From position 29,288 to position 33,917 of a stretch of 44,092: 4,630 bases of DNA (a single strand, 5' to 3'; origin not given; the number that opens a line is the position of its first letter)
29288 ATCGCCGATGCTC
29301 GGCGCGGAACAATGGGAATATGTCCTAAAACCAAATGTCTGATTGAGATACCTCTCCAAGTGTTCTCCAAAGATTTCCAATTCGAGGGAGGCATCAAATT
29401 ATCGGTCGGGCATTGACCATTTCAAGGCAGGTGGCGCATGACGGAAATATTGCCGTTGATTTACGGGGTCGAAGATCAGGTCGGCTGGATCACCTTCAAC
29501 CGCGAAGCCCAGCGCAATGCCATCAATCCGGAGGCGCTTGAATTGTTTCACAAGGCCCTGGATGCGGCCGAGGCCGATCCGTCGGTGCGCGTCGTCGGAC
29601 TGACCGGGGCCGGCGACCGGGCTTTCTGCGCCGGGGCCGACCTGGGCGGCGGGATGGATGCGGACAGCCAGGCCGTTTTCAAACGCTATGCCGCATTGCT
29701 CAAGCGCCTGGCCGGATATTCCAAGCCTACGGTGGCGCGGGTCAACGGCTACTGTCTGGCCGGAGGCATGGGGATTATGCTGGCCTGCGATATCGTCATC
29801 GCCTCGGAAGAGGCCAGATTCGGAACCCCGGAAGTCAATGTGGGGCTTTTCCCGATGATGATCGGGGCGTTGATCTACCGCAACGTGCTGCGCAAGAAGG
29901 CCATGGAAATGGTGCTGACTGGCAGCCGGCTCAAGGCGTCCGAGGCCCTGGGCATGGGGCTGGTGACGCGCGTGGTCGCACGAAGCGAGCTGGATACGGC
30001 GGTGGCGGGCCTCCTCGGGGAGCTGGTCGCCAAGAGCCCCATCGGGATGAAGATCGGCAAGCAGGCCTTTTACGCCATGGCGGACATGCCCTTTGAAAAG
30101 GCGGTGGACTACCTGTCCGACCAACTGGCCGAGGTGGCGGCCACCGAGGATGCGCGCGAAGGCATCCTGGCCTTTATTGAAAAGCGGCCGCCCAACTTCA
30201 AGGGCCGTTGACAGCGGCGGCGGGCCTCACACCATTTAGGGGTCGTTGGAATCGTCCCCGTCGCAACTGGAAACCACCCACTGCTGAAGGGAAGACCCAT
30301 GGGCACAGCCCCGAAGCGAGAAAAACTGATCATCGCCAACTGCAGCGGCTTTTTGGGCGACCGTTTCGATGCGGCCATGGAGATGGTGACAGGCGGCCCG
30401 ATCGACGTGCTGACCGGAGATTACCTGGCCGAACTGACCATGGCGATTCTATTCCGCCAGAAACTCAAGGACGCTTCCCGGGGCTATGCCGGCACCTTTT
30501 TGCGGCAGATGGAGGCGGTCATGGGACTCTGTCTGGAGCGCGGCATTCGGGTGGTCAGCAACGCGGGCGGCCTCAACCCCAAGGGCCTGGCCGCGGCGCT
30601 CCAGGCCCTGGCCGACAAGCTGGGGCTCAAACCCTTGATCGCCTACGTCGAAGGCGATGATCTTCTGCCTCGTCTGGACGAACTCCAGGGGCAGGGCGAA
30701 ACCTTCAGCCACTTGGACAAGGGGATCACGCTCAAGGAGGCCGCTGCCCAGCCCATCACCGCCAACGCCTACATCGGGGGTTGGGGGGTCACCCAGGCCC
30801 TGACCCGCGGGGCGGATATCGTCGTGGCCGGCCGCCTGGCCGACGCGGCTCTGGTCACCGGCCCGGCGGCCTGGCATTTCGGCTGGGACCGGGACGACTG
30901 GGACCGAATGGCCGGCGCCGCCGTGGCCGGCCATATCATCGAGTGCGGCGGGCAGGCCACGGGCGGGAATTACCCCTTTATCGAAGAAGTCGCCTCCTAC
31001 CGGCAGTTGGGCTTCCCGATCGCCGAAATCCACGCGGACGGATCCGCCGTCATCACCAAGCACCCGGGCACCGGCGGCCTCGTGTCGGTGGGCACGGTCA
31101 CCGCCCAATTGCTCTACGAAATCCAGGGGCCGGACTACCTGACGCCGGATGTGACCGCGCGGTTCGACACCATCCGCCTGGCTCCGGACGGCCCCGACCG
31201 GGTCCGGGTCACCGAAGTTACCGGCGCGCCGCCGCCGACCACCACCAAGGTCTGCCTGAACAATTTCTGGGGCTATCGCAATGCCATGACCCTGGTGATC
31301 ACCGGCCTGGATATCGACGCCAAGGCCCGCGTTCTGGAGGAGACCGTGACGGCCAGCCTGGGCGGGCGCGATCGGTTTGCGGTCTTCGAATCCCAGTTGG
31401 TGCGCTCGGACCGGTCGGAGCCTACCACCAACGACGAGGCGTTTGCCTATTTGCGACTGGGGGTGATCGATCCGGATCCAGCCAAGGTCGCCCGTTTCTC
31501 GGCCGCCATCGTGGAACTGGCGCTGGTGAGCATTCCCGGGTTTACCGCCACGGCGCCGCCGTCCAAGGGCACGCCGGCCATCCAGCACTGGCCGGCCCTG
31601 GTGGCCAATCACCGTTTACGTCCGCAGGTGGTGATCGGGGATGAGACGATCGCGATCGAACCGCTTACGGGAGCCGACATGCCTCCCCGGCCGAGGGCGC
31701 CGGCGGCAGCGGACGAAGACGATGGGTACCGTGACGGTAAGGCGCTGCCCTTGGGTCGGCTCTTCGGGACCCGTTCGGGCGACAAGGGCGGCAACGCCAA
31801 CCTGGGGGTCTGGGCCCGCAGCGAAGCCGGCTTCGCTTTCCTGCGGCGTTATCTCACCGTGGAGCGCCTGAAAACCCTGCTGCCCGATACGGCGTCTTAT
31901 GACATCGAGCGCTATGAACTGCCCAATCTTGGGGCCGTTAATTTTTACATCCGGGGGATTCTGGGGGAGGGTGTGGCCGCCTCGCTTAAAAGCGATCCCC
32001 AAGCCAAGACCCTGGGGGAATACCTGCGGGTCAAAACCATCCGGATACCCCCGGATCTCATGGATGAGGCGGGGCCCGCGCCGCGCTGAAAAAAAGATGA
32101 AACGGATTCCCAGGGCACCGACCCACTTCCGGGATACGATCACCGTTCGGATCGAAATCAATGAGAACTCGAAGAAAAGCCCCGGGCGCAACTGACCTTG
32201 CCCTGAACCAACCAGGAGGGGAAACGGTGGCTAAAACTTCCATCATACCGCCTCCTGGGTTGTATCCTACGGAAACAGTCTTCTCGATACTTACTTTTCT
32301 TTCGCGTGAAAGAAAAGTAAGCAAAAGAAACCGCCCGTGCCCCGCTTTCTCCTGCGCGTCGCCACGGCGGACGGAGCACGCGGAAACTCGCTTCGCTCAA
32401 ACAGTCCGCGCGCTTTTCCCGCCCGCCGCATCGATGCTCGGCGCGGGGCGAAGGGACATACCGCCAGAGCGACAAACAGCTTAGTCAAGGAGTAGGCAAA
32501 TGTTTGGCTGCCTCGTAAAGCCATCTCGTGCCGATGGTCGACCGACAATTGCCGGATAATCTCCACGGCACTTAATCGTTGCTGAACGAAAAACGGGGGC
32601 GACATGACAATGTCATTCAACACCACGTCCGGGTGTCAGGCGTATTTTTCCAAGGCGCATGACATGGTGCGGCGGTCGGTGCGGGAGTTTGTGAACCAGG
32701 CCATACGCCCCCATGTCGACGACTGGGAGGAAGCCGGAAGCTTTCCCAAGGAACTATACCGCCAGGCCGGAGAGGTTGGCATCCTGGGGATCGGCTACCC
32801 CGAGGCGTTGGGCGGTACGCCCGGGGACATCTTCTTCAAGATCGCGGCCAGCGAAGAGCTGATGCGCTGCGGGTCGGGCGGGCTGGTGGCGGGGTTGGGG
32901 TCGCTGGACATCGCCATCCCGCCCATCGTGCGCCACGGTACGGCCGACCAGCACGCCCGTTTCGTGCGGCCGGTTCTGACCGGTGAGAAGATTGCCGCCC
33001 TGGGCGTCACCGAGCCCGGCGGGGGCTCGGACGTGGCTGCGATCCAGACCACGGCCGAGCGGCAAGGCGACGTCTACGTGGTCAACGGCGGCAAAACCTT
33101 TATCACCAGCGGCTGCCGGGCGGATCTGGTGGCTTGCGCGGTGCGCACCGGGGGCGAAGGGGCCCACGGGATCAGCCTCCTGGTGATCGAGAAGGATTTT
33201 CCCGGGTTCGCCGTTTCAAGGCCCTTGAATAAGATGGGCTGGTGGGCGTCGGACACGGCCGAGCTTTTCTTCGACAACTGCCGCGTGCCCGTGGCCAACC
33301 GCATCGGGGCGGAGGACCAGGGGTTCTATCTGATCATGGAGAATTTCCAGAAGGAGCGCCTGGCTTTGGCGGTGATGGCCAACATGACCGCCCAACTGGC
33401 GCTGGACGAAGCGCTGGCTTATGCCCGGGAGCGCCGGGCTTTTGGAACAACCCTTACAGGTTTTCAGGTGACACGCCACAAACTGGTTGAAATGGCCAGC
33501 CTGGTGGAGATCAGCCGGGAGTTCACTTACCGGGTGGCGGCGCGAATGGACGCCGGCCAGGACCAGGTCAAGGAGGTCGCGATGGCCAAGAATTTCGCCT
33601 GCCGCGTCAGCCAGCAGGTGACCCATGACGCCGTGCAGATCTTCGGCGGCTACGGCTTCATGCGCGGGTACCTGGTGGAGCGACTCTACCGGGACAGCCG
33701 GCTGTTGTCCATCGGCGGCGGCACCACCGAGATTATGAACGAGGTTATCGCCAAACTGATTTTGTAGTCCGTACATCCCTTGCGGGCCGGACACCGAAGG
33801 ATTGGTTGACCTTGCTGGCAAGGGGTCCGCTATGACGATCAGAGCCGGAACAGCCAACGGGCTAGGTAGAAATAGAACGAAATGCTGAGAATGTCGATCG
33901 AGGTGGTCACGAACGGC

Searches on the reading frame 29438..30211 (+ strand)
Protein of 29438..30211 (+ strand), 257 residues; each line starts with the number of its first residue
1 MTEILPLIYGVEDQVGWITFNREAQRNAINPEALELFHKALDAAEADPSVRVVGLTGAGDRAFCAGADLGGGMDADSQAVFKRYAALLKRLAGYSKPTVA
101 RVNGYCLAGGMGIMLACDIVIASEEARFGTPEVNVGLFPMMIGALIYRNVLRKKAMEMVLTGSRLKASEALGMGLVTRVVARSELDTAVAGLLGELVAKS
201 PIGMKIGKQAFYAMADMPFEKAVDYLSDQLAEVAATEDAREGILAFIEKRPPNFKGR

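Call 9: search_protein_families(library=pfam, proteins=[window:29438-30211:+])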
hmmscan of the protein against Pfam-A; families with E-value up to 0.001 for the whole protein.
window:29438-30211:+ (257 aa): 2 families
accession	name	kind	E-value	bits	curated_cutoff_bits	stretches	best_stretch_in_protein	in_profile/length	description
PF00378.25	ECH_1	-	3.7e-59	200.5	27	1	13-256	4-250/251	Enoyl-CoA hydratase/isomerase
PF16113.10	ECH_2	-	5.6e-38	131.7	27.2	1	15-191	1-183/335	Enoyl-CoA hydratase/isomerase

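Call 48: search_protein_families(library=ncbifam, proteins=[window:29438-30211:+], max_evalue=0.00001)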
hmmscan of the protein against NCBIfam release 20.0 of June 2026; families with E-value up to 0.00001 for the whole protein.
window:29438-30211:+ (257 aa): 73 families (the best 25 are shown)
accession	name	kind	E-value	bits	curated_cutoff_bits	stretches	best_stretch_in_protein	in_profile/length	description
NF006008.0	PRK08139.1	equivalog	2e-61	207.9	313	1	11-256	17-265/266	enoyl-CoA hydratase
NF051848.1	EnCoAHydtEchA19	equivalog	8.6e-59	199.2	400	1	13-257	8-258/258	enoyl-CoA hydratase EchA19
NF042430.2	EnCoAhydt_DpgD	equivalog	1.8e-54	185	400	1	11-256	3-257/258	enoyl-CoA-hydratase DpgD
NF007239.0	PRK09674.1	equivalog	2.2e-54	184.6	371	1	8-257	7-257/257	2,3-dehydroadipyl-CoA hydratase PaaF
NF004781.0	PRK06127.1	subfamily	1.5e-52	178.9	291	1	8-257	14-269/269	enoyl-CoA hydratase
NF004475.0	PRK05809.1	subfamily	1.7e-51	175.2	394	1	7-257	6-260/260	short-chain-enoyl-CoA hydratase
NF006588.0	PRK09120.1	equivalog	3.9e-51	173.9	276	1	10-250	13-263/276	p-hydroxycinnamoyl CoA hydratase/lyase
NF006100.0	PRK08252.1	subfamily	1.6e-50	172.1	282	1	11-257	9-254/254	crotonase/enoyl-CoA hydratase family protein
NF005879.0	PRK07827.1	equivalog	1.1e-49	169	283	1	9-254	11-259/261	enoyl-CoA hydratase family protein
NF005073.0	PRK06495.1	subfamily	7.7e-48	163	296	1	10-257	9-257/257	enoyl-CoA hydratase/isomerase family protein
NF006007.0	PRK08138.1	subfamily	1.4e-47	162.2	355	1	12-257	15-261/261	enoyl-CoA hydratase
NF004517.0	PRK05862.1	equivalog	1.3e-46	159.2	396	1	11-256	10-256/257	enoyl-CoA hydratase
NF004634.0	PRK05980.1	equivalog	1.5e-45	155.7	375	1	10-256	8-262/263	crotonase/enoyl-CoA hydratase family protein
NF004796.0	PRK06144.1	subfamily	2.4e-45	155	272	1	7-257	10-262/262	enoyl-CoA hydratase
NF005864.0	PRK07799.1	equivalog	5.3e-45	153.7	316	1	15-257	18-266/266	crotonase/enoyl-CoA hydratase family protein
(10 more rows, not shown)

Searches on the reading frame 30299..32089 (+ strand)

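Call 9: search_protein_families(library=pfam, proteins=[window:30299-32089:+])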
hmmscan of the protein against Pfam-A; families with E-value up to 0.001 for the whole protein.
window:30299-32089:+ (596 aa): 2 families
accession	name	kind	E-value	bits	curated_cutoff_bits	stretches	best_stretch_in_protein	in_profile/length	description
PF07287.17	AtuA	-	1.8e-162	541.6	22.8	1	11-445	2-436/437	Acyclic terpene utilisation family protein AtuA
PF23544.1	AtuA_ferredoxin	-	1.4e-17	64.5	27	1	484-577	2-108/113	AtuA ferredoxin-like domain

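Call 48: search_protein_families(library=ncbifam, proteins=[window:30299-32089:+], max_evalue=0.00001)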
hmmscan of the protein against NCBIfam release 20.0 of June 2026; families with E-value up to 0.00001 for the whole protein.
window:30299-32089:+ (596 aa): 0 families

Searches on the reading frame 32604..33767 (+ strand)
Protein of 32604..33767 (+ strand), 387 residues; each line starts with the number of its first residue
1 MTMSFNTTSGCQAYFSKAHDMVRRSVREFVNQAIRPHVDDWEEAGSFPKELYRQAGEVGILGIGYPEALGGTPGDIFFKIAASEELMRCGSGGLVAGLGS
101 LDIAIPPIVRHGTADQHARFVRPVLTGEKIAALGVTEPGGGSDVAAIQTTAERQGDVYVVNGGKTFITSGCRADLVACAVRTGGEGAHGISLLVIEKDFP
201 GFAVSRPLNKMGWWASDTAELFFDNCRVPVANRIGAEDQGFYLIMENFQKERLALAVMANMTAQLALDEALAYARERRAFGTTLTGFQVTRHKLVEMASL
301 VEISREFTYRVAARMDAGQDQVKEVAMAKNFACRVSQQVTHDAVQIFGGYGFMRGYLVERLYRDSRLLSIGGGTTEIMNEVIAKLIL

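Call 9: search_protein_families(library=pfam, proteins=[window:32604-33767:+])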
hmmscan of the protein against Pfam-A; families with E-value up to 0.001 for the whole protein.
window:32604-33767:+ (387 aa): 4 families
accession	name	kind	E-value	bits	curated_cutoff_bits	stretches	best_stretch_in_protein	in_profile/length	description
PF00441.29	Acyl-CoA_dh_1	-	4.3e-48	163.7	22.4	1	238-386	1-149/150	Acyl-CoA dehydrogenase, C-terminal domain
PF02771.21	Acyl-CoA_dh_N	-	7.8e-27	94.3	22.9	1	17-128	2-113/113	Acyl-CoA dehydrogenase, N-terminal domain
PF02770.24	Acyl-CoA_dh_M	-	3.9e-23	81.9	33.3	1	132-226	1-97/97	Acyl-CoA dehydrogenase, middle domain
PF08028.16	Acyl-CoA_dh_2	-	2.5e-11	44.4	22.7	1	262-366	10-124/134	Acyl-CoA dehydrogenase, C-terminal domain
